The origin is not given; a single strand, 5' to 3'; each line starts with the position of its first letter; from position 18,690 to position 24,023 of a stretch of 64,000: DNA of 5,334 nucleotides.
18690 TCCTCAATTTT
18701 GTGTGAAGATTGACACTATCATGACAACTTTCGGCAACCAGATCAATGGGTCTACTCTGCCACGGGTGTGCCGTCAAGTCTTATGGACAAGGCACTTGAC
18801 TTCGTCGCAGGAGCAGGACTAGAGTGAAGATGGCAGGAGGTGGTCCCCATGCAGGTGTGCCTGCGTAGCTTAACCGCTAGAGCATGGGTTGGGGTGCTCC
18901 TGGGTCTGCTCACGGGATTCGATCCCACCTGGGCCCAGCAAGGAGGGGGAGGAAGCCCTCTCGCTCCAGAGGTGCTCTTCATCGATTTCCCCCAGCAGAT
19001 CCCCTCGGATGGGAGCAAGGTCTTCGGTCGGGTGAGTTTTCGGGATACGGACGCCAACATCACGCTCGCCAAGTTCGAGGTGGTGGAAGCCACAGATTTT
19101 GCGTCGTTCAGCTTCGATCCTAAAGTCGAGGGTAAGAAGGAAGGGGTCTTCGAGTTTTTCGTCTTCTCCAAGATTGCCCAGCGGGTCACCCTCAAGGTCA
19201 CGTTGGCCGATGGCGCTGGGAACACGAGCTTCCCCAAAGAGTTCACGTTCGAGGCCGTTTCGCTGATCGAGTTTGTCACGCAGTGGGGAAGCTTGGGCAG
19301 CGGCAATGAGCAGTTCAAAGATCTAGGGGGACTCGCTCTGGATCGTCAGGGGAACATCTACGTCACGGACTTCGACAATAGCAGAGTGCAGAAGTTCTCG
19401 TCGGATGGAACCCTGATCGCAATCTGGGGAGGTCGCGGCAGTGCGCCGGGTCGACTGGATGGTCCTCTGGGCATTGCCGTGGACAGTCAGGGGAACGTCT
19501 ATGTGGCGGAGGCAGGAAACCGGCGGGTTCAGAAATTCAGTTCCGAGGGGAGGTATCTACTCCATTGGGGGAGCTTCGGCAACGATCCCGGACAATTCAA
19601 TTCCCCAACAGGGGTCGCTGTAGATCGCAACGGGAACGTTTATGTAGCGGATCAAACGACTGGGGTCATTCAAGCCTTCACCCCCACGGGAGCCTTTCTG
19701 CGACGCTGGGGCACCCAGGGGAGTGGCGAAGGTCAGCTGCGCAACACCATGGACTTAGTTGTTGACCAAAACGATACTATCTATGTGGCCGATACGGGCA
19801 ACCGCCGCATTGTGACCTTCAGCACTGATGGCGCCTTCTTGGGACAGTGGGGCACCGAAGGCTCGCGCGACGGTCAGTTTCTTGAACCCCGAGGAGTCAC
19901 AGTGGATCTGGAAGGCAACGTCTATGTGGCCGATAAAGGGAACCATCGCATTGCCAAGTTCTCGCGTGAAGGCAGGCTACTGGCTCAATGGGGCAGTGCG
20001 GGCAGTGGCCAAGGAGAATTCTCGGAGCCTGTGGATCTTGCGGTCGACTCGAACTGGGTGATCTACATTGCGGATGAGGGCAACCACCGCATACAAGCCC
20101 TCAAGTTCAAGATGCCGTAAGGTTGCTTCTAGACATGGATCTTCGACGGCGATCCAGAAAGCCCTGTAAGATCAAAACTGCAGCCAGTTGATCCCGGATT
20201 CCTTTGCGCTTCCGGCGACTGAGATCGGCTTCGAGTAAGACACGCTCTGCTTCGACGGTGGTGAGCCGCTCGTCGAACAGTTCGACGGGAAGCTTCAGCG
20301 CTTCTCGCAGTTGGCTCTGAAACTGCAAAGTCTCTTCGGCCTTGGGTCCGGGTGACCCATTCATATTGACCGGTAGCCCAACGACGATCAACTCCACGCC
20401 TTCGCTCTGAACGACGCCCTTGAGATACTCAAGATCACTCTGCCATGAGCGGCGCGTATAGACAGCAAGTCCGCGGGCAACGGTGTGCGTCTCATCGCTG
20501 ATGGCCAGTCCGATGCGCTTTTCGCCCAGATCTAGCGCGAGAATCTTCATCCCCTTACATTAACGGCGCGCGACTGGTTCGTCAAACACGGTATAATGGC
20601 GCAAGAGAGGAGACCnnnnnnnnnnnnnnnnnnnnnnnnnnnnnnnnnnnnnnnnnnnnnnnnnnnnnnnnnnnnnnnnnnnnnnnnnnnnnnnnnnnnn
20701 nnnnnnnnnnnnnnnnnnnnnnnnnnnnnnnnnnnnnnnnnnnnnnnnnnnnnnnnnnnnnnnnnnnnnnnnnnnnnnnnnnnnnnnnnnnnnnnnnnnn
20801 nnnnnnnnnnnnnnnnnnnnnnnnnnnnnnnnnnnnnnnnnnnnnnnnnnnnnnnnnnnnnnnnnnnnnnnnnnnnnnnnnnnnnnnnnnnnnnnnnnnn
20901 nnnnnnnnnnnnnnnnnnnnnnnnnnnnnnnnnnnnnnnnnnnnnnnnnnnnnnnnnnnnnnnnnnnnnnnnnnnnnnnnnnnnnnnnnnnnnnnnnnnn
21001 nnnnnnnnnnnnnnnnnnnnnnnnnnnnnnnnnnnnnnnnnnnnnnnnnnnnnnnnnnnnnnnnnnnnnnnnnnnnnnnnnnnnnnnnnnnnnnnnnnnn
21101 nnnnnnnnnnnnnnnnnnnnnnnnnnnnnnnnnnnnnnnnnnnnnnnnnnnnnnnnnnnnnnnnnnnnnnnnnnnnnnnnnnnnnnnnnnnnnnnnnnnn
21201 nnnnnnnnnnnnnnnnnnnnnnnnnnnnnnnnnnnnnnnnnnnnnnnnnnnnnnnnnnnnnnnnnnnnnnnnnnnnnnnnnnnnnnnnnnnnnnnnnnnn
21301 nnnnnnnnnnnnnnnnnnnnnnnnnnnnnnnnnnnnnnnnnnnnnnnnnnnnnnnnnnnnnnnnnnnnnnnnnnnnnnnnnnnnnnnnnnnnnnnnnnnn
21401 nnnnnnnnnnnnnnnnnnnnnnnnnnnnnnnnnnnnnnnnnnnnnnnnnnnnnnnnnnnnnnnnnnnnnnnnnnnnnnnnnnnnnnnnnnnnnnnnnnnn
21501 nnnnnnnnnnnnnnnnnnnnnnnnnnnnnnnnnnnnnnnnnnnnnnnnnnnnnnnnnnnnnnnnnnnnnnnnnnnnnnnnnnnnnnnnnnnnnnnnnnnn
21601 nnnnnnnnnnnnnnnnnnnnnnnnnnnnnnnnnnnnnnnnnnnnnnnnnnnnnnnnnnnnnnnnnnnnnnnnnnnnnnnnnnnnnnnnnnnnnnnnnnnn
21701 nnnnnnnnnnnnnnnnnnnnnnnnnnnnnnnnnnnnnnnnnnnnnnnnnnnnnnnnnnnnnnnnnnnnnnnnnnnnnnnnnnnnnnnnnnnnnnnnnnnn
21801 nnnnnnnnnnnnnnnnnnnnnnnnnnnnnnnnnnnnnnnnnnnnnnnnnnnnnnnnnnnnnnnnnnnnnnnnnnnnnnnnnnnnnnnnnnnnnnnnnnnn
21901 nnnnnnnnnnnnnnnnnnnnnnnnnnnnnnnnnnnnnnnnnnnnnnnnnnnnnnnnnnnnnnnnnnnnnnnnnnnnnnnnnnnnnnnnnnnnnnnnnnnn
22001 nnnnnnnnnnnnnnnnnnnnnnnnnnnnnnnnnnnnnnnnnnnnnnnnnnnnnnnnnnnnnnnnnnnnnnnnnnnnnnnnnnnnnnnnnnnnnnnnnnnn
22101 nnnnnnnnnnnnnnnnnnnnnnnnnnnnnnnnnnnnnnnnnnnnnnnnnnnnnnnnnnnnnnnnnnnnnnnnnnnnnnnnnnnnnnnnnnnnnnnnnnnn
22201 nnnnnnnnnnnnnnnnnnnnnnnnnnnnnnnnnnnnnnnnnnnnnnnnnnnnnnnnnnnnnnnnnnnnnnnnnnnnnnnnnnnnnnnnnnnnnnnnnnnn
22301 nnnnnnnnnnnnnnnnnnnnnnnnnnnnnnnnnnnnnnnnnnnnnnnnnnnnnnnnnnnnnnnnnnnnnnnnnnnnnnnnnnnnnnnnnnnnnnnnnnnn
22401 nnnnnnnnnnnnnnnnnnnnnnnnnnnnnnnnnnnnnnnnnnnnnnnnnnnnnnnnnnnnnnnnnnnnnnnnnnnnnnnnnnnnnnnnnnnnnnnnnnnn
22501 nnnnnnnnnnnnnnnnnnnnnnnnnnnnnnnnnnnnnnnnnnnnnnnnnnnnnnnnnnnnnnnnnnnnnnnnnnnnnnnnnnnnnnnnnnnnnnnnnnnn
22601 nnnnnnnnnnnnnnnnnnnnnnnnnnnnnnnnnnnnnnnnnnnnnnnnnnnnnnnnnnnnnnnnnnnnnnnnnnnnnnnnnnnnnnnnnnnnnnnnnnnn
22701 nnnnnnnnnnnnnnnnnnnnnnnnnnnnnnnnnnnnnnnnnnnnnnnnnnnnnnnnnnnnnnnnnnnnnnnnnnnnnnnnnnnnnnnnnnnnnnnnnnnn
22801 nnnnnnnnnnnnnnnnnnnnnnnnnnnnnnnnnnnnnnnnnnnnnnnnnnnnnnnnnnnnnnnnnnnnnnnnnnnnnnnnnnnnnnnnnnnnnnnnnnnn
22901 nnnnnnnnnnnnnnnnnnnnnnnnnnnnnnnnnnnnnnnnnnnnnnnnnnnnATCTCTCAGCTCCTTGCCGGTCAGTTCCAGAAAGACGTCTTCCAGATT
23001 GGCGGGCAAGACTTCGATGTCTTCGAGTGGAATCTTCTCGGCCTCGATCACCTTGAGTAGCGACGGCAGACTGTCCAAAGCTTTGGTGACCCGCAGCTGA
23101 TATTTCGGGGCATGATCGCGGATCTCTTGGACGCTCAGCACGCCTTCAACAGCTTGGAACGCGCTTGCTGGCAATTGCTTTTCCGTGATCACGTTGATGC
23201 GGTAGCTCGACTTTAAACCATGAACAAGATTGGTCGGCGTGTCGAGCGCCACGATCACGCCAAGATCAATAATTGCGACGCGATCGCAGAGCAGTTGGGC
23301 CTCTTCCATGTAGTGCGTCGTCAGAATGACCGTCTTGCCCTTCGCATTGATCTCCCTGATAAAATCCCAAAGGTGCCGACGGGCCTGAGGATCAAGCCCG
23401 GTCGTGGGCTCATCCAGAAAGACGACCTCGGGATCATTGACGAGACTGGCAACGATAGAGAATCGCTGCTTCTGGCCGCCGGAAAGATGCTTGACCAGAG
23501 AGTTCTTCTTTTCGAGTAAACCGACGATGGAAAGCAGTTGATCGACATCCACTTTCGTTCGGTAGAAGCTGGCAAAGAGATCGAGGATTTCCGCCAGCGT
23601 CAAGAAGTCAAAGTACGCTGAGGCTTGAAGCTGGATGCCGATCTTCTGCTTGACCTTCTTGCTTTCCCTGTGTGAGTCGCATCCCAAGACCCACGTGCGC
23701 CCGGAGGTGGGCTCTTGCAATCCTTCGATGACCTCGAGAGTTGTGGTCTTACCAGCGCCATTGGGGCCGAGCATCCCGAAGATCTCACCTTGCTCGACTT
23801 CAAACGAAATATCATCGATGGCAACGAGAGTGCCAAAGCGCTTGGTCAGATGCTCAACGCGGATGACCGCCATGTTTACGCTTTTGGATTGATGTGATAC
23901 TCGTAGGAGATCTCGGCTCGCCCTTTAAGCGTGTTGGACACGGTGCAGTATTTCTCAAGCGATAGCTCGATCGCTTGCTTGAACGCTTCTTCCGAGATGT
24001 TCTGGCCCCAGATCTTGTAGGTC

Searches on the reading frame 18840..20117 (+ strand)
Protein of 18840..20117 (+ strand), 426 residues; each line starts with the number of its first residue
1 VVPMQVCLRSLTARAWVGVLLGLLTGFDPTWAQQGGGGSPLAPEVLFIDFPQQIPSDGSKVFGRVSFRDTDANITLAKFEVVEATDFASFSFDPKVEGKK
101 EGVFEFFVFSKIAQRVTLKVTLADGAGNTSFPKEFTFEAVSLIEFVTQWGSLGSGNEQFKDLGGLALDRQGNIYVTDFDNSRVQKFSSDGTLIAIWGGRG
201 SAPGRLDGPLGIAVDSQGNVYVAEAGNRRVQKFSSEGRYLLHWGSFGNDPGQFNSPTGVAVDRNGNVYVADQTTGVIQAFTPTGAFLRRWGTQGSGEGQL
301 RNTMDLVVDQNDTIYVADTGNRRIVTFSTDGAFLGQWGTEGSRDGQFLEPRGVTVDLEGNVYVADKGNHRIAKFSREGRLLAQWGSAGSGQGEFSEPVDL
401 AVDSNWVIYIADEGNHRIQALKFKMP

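Call 38: search_protein_families(library=pfam, proteins=[window:18840-20117:+], max_evalue=0.00001)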
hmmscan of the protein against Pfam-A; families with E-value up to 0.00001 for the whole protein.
window:18840-20117:+ (426 aa): 8 families
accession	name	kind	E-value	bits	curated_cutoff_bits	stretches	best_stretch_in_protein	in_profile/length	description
PF01436.27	NHL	-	9.3e-46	152.1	20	3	347-374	1-28/28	NHL repeat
PF08450.18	SGL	-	4.3e-22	79.3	26.3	1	302-384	137-220/246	SMP-30/Gluconolactonase/LRE-like region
PF06739.17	SBBP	-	1.7e-17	63.5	20.5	0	256-270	15-29/38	Beta-propeller repeat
PF17170.10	DUF5128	-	8.3e-17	61.8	22.9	1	264-335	53-126/321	6-bladed beta-propeller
PF25021.1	TEN_NHL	-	2.2e-15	57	27.1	0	252-274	140-162/357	Teneurin NHL domain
PF22701.2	Mala_s_1-like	-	6.5e-15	55.8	27.5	0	306-392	45-130/195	Mal s 1 allergenic protein-like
PF13449.12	Phytase-like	-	1.4e-10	42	27.6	0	349-384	69-104/284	Esterase-like activity of phytase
PF24684.1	Vgb_lyase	-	8e-06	25.3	50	0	254-380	13-129/290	Virginiamycin B lyase family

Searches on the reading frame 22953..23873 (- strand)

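Call 39: search_protein_families(library=pfam, proteins=[window:22953-23873:-], max_evalue=0.00001)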
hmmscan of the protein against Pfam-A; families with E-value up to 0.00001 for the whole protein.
window:22953-23873:- (307 aa): 4 families
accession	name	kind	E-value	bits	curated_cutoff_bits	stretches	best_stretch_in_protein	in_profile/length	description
PF00005.33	ABC_tran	-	1e-30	107.6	25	1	20-158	2-137/137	ABC transporter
PF13304.12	AAA_21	-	1.5e-15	58.5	27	1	129-187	237-298/304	AAA domain, putative AbiEii toxin, Type IV TA system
PF13175.12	AAA_15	-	1.3e-06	28.8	32.1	0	147-187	328-369/374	AAA ATPase domain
PF13732.12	DrrA1-3_C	-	3.2e-06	28.2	27.4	0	218-300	4-80/81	ATP-binding protein DrrA1-3-like, C-terminal domain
